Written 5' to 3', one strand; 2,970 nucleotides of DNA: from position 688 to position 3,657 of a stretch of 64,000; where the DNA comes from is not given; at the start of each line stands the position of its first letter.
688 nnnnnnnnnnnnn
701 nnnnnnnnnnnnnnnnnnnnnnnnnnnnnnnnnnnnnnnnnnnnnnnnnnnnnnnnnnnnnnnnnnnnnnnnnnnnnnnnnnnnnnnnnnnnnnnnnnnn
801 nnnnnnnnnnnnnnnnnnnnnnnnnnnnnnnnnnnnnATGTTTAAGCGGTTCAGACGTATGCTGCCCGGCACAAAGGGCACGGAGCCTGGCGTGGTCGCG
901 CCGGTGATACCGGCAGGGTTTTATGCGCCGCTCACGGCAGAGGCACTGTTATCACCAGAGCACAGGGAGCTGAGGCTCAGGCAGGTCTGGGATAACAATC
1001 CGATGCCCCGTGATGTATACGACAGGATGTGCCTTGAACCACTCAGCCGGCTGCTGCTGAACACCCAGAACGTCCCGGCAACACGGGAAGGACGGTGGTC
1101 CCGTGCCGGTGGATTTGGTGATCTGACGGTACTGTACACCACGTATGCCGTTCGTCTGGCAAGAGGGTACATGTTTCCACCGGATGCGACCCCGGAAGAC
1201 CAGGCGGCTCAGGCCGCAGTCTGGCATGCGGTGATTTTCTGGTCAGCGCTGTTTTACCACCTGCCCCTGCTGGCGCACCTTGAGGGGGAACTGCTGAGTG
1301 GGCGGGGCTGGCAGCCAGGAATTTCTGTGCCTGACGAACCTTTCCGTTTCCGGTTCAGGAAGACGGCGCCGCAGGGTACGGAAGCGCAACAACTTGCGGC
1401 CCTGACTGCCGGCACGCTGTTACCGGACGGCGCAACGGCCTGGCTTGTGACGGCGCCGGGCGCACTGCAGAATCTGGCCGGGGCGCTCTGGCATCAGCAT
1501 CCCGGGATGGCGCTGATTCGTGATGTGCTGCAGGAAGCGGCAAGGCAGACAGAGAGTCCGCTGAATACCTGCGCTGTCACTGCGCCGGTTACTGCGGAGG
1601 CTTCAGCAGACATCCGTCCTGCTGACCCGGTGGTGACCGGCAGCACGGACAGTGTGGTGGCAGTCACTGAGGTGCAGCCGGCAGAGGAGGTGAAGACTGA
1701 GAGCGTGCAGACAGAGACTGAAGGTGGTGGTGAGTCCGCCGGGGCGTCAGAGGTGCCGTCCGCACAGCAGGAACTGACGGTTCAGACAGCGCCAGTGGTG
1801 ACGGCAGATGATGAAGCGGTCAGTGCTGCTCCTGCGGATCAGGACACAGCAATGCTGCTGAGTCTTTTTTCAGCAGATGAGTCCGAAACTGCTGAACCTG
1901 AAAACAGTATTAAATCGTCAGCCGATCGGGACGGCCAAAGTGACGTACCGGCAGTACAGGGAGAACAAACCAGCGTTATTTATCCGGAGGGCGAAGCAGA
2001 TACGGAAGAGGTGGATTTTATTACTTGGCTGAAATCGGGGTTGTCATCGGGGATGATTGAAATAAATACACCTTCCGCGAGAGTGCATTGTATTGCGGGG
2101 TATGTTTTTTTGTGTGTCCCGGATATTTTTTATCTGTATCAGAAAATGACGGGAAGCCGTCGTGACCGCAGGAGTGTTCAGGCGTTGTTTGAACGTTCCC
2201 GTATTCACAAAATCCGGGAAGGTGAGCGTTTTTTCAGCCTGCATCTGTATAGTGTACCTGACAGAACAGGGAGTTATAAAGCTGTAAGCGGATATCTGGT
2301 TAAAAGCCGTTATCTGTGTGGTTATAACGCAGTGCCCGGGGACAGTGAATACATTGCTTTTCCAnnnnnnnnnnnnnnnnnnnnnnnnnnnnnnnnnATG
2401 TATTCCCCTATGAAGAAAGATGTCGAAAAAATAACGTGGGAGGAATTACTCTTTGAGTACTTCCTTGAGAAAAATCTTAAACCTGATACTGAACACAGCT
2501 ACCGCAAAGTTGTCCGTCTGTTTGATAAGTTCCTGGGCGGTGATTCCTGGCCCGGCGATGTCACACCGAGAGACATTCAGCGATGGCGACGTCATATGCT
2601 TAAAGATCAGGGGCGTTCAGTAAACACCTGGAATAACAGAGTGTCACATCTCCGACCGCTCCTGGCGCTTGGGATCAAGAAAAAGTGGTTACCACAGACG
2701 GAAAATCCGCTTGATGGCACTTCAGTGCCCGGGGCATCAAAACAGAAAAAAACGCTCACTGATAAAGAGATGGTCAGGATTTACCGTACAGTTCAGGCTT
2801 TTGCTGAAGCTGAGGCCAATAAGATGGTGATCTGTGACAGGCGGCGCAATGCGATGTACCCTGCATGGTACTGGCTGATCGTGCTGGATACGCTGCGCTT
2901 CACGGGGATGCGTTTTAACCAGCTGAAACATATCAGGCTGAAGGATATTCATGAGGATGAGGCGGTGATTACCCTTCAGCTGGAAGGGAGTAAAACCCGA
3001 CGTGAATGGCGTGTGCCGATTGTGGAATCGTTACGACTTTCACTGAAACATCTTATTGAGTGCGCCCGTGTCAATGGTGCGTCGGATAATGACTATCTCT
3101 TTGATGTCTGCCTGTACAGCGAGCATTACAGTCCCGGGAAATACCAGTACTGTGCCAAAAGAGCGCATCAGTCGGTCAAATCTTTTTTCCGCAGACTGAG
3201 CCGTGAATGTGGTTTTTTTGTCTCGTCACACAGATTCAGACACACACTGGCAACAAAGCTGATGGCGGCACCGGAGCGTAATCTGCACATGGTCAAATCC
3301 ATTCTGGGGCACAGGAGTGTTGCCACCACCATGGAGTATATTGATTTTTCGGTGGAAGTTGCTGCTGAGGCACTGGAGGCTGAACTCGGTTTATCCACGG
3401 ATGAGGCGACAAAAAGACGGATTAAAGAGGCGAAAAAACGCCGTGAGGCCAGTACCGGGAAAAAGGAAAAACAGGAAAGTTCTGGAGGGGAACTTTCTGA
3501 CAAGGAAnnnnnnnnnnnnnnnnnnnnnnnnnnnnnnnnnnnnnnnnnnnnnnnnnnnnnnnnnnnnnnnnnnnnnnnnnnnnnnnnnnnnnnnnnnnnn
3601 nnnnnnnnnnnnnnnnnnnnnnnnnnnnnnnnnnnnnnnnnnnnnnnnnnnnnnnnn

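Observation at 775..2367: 530-aa unknown protein with a ~150-residue acidic Thr/Ala/Val/Glu-rich linker, translationally coupled to the helicase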

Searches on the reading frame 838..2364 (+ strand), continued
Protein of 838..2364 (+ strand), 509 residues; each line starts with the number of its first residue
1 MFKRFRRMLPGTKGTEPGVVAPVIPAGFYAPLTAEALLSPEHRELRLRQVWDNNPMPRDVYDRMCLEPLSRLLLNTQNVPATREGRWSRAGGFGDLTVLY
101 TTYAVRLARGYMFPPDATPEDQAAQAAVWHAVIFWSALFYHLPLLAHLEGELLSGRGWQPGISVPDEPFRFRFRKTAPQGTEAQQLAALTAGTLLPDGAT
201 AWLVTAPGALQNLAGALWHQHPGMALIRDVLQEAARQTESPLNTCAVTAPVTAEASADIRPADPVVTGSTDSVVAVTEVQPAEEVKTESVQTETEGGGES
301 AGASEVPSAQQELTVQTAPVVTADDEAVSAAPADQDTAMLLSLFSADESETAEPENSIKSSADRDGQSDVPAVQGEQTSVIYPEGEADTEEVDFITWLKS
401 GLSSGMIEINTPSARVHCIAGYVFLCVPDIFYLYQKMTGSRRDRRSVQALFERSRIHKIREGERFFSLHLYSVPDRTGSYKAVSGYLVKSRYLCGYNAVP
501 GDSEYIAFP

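Call 38: find_related_loci(query=A3, collection=genome_contigs, flank=8000)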
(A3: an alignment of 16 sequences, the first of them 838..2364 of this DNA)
Query A3 (509 aa) in genome_contigs; peptide patterns used: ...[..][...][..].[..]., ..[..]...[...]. (x = any residue, [..] = any of these).
245 stretches matched a pattern; 79 encode a relative of the query (tblastn E <= 1e-3); 79 distinct loci.
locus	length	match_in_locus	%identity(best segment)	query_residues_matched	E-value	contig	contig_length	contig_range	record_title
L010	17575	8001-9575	40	20-509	2e-116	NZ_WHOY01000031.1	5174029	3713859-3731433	Pantoea sp. BAV 3049 NODE_125_length_5173969_cov_38.362724, whole genome shotgun sequence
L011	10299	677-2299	39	1-509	6e-112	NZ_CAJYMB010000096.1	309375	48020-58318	MAG: uncultured Pluralibacter sp. isolate S2C87093_SP39, whole genome shotgun sequence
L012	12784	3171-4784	40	1-508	2e-116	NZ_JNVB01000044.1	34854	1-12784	Erwinia oleae strain DAPP-PG531 contig44, whole genome shotgun sequence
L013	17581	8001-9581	39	1-509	3e-105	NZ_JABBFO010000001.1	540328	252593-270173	Rosenbergiella australiborealis strain CdVSA20.1 NODE_1_length_540328_cov_49.100607, whole genome shotgun sequence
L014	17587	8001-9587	39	1-509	9e-104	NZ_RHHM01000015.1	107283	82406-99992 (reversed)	Erwinia psidii strain IBSBF 435 scaffold_15, whole genome shotgun sequence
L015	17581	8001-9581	39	1-509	1e-103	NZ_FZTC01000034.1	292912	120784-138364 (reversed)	Klebsiella grimontii strain 06D021, whole genome shotgun sequence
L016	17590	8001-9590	40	1-509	2e-103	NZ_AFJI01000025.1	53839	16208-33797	Edwardsiella ictaluri ATCC 33202 contig00036, whole genome shotgun sequence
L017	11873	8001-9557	38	1-509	3e-101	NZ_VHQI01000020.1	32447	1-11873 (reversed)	Mixta tenebrionis strain BIT-26 Scaffold20, whole genome shotgun sequence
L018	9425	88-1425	40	48-466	1e-100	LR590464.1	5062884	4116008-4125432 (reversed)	Leclercia adecarboxylata strain NCTC13032 genome assembly, chromosome: 1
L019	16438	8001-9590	38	1-509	2e-99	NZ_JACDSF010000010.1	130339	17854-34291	Pectobacterium brasiliense strain CFBP8736 Pectobacterium_brasiliense_CFBP8736_contig_10, whole genome shotgun sequence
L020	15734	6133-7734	36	1-509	2e-97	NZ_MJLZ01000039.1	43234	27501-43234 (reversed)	Brenneria alni strain NCPPB 3934 BA_contig000039, whole genome shotgun sequence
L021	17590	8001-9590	35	1-509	5e-96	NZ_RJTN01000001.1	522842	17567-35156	Pectobacterium polonicum strain DPMP315 scaffold_1, whole genome shotgun sequence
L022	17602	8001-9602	37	1-509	3e-96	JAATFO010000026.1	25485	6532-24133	MAG: Enterobacterales bacterium isolate bin_230 k141_8732281, whole genome shotgun sequence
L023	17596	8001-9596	36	1-509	1e-95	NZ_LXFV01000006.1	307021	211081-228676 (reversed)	Pectobacterium peruviense strain IFB5232 contig_14, whole genome shotgun sequence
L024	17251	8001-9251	38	27-508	4e-95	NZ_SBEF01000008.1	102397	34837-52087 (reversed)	Serratia microhaemolytica strain ZS-11 Scaffold7_1, whole genome shotgun sequence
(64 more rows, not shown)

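Call 48: search_protein_families(proteins=[window:838-2364:+], library=padloc, max_evalue=0.001)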
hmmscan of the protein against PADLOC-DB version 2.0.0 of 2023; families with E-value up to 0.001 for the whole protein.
window:838-2364:+ (509 aa): 0 families

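Call 52: predict_structure(alignment_id=A2)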
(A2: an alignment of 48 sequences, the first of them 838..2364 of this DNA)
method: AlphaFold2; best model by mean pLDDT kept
length: 509 residues; sequences in the alignment: 48
mean_pLDDT: 79.8   pTM: 0.56
mean pLDDT of the five models: 79.8, 79.5, 79.3, 78.1, 77.9
residues with pLDDT >= 90: 326; 70-90: 18; 50-70: 56; < 50: 109
segments of 3 or more residues with pLDDT < 50: 254-273, 287-303, 313-325, 327-336, 344-365, 367-386
pLDDT, mean of each block of 10 residues (from residue 1): 62 61 92 97 98 97 98 98 96 98 98 95 96 98 97 98 97 95 95 96 96 93 95 97 73 42 40 50 44 38 51 46 45 49 43 40 43 38 49 90 96 97 97 97 95 95 97 95 98 84 95
secondary structure, 60 per line:
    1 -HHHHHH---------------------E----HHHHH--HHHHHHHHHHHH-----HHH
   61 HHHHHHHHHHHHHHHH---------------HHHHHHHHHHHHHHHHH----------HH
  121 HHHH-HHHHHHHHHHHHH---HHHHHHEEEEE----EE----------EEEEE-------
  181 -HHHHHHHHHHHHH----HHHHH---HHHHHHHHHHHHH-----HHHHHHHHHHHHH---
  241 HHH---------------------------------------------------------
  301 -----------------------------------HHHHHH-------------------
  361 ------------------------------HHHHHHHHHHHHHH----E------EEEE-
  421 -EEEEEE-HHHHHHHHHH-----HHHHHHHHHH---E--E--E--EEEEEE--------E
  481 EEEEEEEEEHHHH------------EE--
elements in order: H2-7 H34-38 H41-52 H58-76 H92-108 H119-124 H126-138 H142-147 E148-152 E169-173 H182-194 H199-203 H207-219 H225-237 H336-341 H391-404 E416-419 E422-427 H429-438 H444-453 E466-471 E480-489 H490-493

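Call 55: fold_search(model_id=the predicted structure, library=pdb)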
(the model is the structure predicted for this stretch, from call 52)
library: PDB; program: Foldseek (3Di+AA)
matches with E <= 10: 124; with E <= 0.001: 2
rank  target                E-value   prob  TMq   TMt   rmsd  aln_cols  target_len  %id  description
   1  2ipq                  1.3e-09  1.00  0.22  0.90   2.2       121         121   36  Crystal structure of C-terminal domain of Salmonella Enterica protein STY4665, PFAM DUF1528 (released 2006-11-07)
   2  3kq5                  3.4e-09  1.00  0.33  0.45  19.1       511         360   14  Crystal structure of an uncharacterized protein from Coxiella burnetii (released 2009-12-08)
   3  9h3f_A                2.9e-02  0.97  0.23  0.45   7.3       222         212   12  Cryo-EM structure of YhaM (released 2025-08-06)
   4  5vfx_F                3.5e-01  0.94  0.15  0.56   4.3       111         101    4  Structure of an accessory protein of the pCW3 relaxosome in complex with the origin of transfer (oriT) DNA (released 2018-04-18)
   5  5vfx_D                3.7e-01  0.93  0.15  0.57   4.3       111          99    4  Structure of an accessory protein of the pCW3 relaxosome in complex with the origin of transfer (oriT) DNA (released 2018-04-18)
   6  5vfx_A                3.7e-01  0.93  0.15  0.57   4.4       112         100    4  Structure of an accessory protein of the pCW3 relaxosome in complex with the origin of transfer (oriT) DNA (released 2018-04-18)
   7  3c3l_B                4.5e-01  0.06  0.10  0.05  21.3       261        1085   12  X-ray crystal structure of the N4 mini-vRNAP P2 promoter complex (released 2008-12-09)
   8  8uqu_B                9.0e-01  0.03  0.08  0.13  19.2       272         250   14  Crystal Structure of N-terminal Domain of Fic Family Protein from Bordetella bronchiseptica (released 2024-10-30)
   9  9o45_B                9.5e-01  0.04  0.11  0.15  17.1       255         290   10  Crystal structure of the L411W mutant of pregnane X receptor ligand binding domain in complex with SJPYT-328 (released 2025-11-05)
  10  3c46_B                9.5e-01  0.03  0.09  0.05  21.9       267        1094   11  X-ray crystal structure of the N4 mini-vRNAP P2_7a promoter complex soaked with MgCl2 (released 2008-12-09)
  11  4bdg                  1.0e+00  0.03  0.08  0.12  18.6       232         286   14  Fragment-based screening identifies a new area for inhibitor binding to checkpoint kinase 2 (CHK2) (released 2013-06-26)
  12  4bdd                  1.1e+00  0.02  0.08  0.12  18.6       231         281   14  Fragment-based screening identifies a new area for inhibitor binding to checkpoint kinase 2 (CHK2) (released 2013-06-26)
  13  1m13                  1.2e+00  0.04  0.11  0.16  16.5       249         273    9  Crystal Structure of the Human Pregane X Receptor Ligand Binding Domain in Complex with Hyperforin, a Constituent of St. (released 2003-03-04)
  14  2wti                  1.2e+00  0.03  0.08  0.12  19.8       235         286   14  CRYSTAL STRUCTURE OF CHK2 IN COMPLEX WITH AN INHIBITOR (released 2009-12-29)
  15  3v94_D                1.4e+00  0.14  0.19  0.27  11.4       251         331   13  TcrPDEC1 catalytic domain in complex with inhibitor wyq16 (released 2012-02-22)
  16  4bdf                  1.4e+00  0.02  0.08  0.11  19.9       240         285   14  Fragment-based screening identifies a new area for inhibitor binding to checkpoint kinase 2 (CHK2) (released 2013-06-26)
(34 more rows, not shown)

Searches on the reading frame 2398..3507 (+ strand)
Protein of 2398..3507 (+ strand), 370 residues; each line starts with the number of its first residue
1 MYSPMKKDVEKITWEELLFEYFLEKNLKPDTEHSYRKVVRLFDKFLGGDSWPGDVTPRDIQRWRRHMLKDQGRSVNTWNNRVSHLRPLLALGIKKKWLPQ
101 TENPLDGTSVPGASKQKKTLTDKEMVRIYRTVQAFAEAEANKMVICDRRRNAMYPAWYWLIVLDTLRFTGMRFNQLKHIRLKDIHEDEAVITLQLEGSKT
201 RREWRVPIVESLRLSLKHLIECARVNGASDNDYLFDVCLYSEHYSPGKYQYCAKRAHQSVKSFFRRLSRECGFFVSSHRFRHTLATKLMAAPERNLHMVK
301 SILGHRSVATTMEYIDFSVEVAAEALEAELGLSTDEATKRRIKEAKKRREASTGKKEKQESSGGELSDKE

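Call 4: search_protein_families(proteins=[window:2398-3507:+], library=ncbifam, max_evalue=0.01)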
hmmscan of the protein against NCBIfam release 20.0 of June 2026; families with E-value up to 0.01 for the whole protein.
window:2398-3507:+ (370 aa): 9 families
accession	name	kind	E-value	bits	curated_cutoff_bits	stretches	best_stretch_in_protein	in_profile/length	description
NF040815.2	recomb_XerA_Arch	equivalog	5.7e-22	78.5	220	1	25-320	10-257/263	site-specific tyrosine recombinase/integron integrase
TIGR02224.1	recomb_XerC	equivalog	6.2e-18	65.2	335.15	1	23-323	9-283/295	tyrosine recombinase XerC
TIGR02225.1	recomb_XerD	equivalog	1.3e-17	64.1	329.6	1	22-315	8-272/290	site-specific tyrosine recombinase XerD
NF001399.0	PRK00283.1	subfamily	2.7e-14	53.1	279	1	16-316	11-282/300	tyrosine recombinase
NF003462.0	PRK05084.1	equivalog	3.9e-11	42.3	267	1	169-327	207-354/360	tyrosine recombinase XerS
TIGR02249.1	integrase_gron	subfamily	1.3e-09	37.8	265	2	275-315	259-298/315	integron integrase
NF002331.0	PRK01287.1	subfamily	3.5e-08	32.8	371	1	161-359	166-349/365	site-specific tyrosine recombinase XerC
NF011946.0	PRK15417.1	equivalog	1e-05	24.9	435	0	258-317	255-315/337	integron integrase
NF041502.1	integrase_1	equivalog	0.00065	18.5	350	0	274-323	318-366/484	site-specific integrase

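Call 48: search_protein_families(proteins=[window:2398-3507:+], library=padloc, max_evalue=0.001)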
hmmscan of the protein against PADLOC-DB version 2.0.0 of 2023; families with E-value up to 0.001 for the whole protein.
window:2398-3507:+ (370 aa): 0 families
